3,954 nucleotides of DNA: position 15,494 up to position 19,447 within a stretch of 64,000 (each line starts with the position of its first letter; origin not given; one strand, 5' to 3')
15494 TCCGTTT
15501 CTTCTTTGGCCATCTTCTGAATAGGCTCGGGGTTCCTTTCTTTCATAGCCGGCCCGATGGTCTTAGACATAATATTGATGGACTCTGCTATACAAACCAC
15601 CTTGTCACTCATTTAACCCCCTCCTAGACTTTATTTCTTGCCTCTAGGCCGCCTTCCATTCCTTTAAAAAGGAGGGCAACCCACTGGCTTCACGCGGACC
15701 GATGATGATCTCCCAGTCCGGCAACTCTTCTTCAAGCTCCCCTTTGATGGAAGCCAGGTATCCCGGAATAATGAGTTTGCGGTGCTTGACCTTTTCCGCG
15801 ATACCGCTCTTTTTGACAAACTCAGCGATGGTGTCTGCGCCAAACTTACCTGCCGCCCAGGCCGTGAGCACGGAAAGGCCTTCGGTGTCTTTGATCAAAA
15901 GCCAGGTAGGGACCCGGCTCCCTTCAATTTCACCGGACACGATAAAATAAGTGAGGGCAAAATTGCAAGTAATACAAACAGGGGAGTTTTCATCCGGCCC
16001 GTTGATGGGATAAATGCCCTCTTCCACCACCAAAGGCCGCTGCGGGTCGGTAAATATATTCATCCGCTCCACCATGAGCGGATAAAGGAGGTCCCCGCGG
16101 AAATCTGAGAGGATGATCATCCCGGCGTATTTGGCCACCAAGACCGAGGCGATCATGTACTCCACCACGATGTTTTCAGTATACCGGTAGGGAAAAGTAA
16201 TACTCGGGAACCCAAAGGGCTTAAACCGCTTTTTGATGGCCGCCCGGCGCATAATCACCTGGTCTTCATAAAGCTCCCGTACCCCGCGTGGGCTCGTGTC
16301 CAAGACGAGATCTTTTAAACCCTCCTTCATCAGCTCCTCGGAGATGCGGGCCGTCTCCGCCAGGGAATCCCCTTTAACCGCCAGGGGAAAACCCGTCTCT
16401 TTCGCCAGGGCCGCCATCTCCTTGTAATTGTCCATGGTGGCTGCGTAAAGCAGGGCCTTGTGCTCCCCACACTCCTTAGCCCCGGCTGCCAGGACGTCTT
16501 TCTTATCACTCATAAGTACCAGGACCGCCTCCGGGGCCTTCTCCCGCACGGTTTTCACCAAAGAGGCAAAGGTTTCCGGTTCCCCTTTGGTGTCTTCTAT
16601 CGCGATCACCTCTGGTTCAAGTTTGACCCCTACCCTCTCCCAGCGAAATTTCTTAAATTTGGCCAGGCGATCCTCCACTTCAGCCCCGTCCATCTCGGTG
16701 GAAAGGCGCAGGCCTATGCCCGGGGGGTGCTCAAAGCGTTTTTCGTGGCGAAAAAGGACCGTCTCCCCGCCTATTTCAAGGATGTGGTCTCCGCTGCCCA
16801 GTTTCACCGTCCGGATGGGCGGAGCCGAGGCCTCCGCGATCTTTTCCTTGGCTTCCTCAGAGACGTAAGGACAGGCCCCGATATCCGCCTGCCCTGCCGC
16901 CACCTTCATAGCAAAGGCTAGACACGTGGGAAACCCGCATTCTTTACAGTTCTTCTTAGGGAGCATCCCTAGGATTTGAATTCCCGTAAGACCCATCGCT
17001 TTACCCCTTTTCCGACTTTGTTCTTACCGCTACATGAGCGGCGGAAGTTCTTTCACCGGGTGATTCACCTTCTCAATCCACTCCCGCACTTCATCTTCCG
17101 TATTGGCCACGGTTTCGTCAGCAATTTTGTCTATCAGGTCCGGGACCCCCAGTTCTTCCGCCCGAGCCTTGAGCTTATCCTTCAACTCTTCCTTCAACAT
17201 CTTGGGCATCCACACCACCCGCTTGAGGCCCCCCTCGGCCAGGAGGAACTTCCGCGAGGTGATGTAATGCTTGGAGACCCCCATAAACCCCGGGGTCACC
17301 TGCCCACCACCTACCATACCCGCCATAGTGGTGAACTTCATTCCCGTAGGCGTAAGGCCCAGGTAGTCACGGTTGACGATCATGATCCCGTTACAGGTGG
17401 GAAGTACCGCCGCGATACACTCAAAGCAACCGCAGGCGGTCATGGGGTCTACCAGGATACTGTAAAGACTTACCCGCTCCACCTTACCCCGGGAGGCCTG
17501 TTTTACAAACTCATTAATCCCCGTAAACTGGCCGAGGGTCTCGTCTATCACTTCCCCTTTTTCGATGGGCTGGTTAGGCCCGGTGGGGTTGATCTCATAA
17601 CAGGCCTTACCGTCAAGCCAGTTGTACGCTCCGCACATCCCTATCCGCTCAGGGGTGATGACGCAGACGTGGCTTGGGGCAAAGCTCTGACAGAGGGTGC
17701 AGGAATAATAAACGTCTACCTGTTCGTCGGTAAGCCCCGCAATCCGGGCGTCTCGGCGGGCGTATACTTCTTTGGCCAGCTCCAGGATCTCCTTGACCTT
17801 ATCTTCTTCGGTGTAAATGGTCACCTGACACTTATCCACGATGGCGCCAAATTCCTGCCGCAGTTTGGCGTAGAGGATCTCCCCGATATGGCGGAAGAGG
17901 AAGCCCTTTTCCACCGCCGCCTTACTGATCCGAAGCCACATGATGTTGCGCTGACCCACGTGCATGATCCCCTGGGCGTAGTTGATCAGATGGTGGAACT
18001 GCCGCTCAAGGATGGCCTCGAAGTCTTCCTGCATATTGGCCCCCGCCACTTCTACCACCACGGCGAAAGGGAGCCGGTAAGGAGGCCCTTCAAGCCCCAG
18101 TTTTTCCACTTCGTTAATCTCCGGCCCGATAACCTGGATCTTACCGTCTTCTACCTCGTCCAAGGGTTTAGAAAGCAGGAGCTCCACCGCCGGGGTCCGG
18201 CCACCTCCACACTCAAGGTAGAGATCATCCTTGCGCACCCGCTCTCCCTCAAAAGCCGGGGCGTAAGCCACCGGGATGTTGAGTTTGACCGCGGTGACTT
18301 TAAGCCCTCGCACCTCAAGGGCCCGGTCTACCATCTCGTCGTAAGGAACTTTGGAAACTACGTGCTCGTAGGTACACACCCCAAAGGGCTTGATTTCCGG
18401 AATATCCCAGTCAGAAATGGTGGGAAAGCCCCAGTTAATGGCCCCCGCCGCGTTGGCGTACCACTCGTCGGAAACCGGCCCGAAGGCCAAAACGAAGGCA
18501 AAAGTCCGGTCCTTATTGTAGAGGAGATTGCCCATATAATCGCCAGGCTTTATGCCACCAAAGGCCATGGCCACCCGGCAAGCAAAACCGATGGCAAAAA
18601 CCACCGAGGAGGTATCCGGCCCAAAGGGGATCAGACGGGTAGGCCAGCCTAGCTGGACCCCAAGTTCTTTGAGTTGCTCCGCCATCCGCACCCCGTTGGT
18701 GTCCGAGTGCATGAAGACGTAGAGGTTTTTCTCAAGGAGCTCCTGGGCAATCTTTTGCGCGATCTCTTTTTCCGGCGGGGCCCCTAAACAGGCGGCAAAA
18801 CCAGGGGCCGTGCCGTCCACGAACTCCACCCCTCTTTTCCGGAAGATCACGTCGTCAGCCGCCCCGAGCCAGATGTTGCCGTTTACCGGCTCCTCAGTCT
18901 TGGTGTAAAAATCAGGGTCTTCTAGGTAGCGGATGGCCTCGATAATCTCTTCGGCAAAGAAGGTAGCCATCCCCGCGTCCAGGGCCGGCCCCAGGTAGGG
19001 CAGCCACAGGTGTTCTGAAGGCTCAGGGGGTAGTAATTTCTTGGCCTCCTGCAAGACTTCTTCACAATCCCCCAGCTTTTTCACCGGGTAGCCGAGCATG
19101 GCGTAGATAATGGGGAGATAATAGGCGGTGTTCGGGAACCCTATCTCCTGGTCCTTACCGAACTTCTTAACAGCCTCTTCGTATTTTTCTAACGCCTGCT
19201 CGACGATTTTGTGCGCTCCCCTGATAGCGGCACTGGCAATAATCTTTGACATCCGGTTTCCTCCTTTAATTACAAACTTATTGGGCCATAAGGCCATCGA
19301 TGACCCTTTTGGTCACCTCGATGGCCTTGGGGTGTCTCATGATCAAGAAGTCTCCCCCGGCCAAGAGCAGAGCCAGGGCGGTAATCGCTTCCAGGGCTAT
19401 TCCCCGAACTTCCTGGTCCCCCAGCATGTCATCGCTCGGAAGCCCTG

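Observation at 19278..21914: MetF and the corrinoid Fe-S protein small subunit AcsD are one 878-aa polypeptide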

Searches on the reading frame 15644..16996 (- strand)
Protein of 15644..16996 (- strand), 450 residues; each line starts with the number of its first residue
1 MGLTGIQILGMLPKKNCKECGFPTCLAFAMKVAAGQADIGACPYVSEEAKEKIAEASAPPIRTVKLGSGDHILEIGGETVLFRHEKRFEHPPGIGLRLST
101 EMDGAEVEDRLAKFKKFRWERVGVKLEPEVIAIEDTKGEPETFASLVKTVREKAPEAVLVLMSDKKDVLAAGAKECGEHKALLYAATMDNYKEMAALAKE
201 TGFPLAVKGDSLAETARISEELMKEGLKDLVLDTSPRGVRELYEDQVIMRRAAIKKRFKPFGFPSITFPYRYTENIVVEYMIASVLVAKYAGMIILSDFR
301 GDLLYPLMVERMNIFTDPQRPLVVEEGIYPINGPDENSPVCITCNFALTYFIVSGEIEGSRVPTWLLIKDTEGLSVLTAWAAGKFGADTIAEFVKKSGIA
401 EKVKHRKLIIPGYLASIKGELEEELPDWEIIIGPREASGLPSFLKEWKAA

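Call 5: search_protein_families(library=pfam, proteins=[window:15644-16996:-], max_evalue=0.001)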
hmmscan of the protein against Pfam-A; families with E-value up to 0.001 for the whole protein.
window:15644-16996:- (450 aa): 2 families
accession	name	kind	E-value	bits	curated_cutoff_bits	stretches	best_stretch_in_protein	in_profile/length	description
PF03599.22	CdhD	-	4.5e-86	289.5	24.8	1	64-443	2-386/387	CO dehydrogenase/acetyl-CoA synthase delta subunit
PF04060.18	FeS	-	1.1e-14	54.3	23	1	12-44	1-33/33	Putative Fe-S cluster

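Call 6: search_protein_families(library=ncbifam, proteins=[window:15644-16996:-], max_evalue=0.001)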
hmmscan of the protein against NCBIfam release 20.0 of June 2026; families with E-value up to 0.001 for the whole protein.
window:15644-16996:- (450 aa): 12 families
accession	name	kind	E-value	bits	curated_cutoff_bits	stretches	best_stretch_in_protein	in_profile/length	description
NF003195.0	PRK04165.1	equivalog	2.2e-177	590.4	306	1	1-448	1-447/450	acetyl-CoA decarbonylase/synthase complex subunit gamma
NF043039.1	HgcAB_like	equivalog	2.8e-24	86.4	285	1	321-446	13-137/350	HgcAB-like fusion protein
NF040863.1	HgcA_corrinoid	equivalog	1.6e-19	70.2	275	1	323-448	29-153/325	mercury methylation corrinoid protein HgcA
TIGR01944.1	rnfB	subfamily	9.9e-07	28.5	68.7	1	9-56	41-87/190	RnfABCDGE type electron transport complex subunit B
NF006446.0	PRK08764.1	equivalog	7.1e-06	26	220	1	11-66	15-70/139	Rnf electron transport complex subunit RnfB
NF005415.0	PRK06991.1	equivalog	8.7e-06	25.6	281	1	10-56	13-59/284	electron transport complex subunit RsxB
NF003376.0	PRK04452.1-2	subfamily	4.2e-05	22.5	280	1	57-198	10-170/313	acetyl-CoA decarbonylase/synthase complex subunit delta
NF041836.1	rnfB_Methano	equivalog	7.6e-05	22.3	445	1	8-53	43-88/265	Rnf electron transport complex subunit RnfB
NF003475.0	PRK05113.1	equivalog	9.3e-05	22.4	203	1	8-56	40-87/190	electron transport complex subunit RsxB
NF040759.1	WLP_AcsD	exception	0.0002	20.7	430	1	60-198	11-168/312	acetyl-CoA decarbonylase/synthase complex subunit delta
NF005504.0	PRK07118.1-3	equivalog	0.00027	20.4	437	1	8-55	40-88/293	Fe-S cluster domain-containing protein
NF005505.0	PRK07118.1-4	equivalog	0.00032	20.3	378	1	8-52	43-87/265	Fe-S cluster domain-containing protein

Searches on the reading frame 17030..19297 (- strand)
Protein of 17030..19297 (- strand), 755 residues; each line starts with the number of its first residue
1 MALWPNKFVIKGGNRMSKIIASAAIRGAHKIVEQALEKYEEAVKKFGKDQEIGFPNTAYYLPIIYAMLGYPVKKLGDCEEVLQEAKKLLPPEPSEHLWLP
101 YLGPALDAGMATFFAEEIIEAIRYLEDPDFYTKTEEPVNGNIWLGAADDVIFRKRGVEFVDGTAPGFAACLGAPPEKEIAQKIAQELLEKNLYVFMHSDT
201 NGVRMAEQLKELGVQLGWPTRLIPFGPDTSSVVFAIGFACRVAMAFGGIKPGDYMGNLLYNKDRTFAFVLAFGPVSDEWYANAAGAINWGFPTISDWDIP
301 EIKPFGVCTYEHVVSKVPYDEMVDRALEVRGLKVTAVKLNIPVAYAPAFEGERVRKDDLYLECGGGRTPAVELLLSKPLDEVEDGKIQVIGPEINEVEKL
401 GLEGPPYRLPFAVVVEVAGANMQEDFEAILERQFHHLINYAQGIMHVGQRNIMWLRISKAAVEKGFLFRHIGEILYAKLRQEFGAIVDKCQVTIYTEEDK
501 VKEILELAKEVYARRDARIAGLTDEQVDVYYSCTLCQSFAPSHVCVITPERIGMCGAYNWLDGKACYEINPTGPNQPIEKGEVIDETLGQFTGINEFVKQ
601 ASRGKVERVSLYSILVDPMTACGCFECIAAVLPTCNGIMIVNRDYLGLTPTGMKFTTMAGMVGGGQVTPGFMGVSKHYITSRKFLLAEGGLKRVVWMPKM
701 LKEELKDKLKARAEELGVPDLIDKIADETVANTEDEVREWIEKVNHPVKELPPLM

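Call 5: search_protein_families(library=pfam, proteins=[window:17030-19297:-], max_evalue=0.001)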
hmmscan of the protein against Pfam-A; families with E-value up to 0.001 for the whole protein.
window:17030-19297:- (755 aa): 3 families
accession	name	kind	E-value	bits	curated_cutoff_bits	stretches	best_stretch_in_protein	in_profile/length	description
PF19436.4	ACS_CODH_B_C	-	6.1e-125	416.1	25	1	512-755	1-245/245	ACS/CODH beta subunit C-terminal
PF03598.20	CdhC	-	1.6e-67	226.6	24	1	341-501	1-155/155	CO dehydrogenase/acetyl-CoA synthase complex beta subunit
PF18537.6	CODH_A_N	-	3.3e-33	114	32.2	1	37-125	2-83/83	Carbon monoxide dehydrogenase subunit alpha N-terminal domain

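Call 6: search_protein_families(library=ncbifam, proteins=[window:17030-19297:-], max_evalue=0.001)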
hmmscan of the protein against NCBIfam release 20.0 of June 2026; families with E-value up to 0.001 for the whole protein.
window:17030-19297:- (755 aa): 4 families
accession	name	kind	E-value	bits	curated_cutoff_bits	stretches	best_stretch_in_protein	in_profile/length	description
NF040764.1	CODH_ACS_al_bet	equivalog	0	1100.9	800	1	25-755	1-705/705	acetyl-CoA decarbonylase/synthase complex subunit alpha/beta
NF007078.0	PRK09529.1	subfamily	0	1067.1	809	1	16-755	1-710/710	bifunctional acetyl-CoA decarbonylase/synthase complex subunit alpha/beta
NF003379.0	PRK04456.1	domain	3.7e-147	490.7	372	1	340-749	4-399/464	acetyl-CoA decarbonylase/synthase complex subunit beta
TIGR00316.1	cdhC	equivalog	8.8e-143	476.4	355.95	1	339-750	3-397/460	CO dehydrogenase/CO-methylating acetyl-CoA synthase complex subunit beta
